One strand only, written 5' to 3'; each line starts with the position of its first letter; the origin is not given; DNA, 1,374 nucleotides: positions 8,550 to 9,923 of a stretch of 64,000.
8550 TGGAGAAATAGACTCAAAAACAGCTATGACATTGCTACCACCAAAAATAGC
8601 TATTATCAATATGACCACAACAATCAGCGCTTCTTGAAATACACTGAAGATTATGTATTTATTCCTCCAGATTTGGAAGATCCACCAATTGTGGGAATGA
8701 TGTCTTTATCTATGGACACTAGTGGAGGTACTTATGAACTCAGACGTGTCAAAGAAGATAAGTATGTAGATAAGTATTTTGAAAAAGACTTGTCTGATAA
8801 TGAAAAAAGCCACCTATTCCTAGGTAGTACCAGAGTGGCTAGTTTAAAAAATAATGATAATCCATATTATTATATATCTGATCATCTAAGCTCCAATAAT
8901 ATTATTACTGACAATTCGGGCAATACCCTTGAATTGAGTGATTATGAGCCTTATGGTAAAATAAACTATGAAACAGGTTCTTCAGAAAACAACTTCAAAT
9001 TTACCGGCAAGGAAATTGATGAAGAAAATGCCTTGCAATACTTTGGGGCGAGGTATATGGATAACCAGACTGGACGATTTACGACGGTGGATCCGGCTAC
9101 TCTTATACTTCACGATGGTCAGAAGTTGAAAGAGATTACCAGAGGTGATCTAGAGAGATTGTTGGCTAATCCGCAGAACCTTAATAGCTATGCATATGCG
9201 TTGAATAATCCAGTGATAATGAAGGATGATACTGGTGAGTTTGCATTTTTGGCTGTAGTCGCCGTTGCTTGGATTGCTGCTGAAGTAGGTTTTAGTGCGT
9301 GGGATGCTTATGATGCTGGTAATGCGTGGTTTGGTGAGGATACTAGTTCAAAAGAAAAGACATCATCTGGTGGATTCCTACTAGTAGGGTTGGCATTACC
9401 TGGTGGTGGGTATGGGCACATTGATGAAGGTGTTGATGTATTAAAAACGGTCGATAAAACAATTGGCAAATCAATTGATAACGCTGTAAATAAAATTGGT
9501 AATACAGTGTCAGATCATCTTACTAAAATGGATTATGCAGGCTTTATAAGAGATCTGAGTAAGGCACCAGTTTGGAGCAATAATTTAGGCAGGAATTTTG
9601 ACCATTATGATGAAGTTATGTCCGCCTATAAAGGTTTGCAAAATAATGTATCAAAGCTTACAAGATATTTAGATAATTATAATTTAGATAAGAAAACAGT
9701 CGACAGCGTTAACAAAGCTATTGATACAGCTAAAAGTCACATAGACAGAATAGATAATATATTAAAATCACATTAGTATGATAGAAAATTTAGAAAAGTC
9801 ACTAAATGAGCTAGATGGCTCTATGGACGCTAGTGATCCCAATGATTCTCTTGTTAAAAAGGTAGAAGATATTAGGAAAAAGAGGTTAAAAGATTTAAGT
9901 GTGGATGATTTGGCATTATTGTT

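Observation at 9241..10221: Unrecognised C-terminal toxin tip with two hydrophobic helices immediately after the RHS core, plus coupled acidic immunity ORF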

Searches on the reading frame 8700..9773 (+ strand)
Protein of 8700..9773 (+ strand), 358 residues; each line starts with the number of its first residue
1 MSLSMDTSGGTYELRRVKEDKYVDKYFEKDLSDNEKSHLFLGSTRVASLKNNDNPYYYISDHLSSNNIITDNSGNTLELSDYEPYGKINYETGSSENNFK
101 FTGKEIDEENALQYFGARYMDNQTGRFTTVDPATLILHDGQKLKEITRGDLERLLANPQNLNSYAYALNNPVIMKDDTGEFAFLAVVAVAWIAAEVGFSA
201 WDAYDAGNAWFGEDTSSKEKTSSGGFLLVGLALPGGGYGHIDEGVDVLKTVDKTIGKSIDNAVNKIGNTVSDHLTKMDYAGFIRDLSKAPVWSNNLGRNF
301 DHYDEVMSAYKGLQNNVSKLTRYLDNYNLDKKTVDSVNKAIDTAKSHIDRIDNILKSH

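Call 8: search_protein_families(library=pfam, proteins=[window:8700-9773:+], max_evalue=1)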
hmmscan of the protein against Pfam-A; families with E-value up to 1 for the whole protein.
window:8700-9773:+ (358 aa): 1 family
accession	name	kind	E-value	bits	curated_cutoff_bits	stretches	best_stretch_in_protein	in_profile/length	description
PF15605.11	Ntox28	-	0.00015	22.3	25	1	267-356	21-112/113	Bacterial toxin 28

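Call 9: search_protein_families(library=ncbifam, proteins=[window:8700-9773:+], max_evalue=1)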
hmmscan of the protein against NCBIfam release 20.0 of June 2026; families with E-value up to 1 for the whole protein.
window:8700-9773:+ (358 aa): 2 families
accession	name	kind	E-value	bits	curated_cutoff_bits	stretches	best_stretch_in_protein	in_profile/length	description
TIGR03696.1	Rhs_assc_core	domain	8e-17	61.5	32.5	1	82-179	1-75/76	RHS repeat-associated core domain-containing protein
NF041261.1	RHS_core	equivalog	0.0002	19.3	2000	1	56-135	1158-1239/1261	RHS element core protein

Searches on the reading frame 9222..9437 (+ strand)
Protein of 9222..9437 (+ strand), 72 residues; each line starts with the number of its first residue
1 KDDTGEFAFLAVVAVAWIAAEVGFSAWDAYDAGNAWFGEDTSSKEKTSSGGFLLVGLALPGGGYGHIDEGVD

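Call 68: find_related_loci(query=A7, collection=genome_contigs, flank=4000)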
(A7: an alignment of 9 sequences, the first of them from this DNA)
Query A7 (72 aa) in genome_contigs; peptide patterns used: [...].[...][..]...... (x = any residue, [..] = any of these).
27 stretches matched a pattern; 6 encode a relative of the query (tblastn E <= 1e-3); 6 distinct loci.
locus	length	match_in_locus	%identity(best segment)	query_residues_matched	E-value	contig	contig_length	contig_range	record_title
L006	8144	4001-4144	69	24-71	2e-21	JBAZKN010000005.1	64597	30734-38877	MAG: Patescibacteria group bacterium isolate SO_2017_LW4_144 scaffold_1194_c1_LW137-91_2017, whole genome shotgun sequen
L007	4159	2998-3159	50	14-67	2e-14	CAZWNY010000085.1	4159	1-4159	MAG TPA_asm: uncultured Kordia sp. isolate binchicken_co53_11 genome assembly, contig: NODE_16954_length_4159_cov_4.8784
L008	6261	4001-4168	45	12-67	3e-13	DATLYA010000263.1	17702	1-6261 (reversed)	MAG TPA_asm: Candidatus Methylomirabilota bacterium isolate SMAG_U13260 k141_519018, whole genome shotgun sequence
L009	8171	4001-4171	40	9-65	4e-12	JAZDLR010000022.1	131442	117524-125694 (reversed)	MAG: Candidatus Komeilibacteria bacterium isolate MEGAHIT-group-0.611 k141_11278848, whole genome shotgun sequence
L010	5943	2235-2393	34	12-64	1e-6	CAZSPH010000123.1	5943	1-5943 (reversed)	MAG TPA_asm: uncultured Gemmatimonadaceae bacterium isolate SRP344714_co1_296 genome assembly, contig: NODE_22727_length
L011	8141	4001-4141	40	14-60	2e-6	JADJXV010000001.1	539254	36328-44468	MAG: Ignavibacteria bacterium isolate Lyne_18-Q3-R50-59_BAT3C.229 tig00005599-10-5395750, whole genome shotgun sequence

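Call 70: search_solved_structures(query=A6, max_evalue=10, show_alignments=2)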
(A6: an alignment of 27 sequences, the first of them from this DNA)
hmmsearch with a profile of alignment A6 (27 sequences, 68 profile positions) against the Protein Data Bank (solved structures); distinct sequences matched with E-value up to 10: 0.
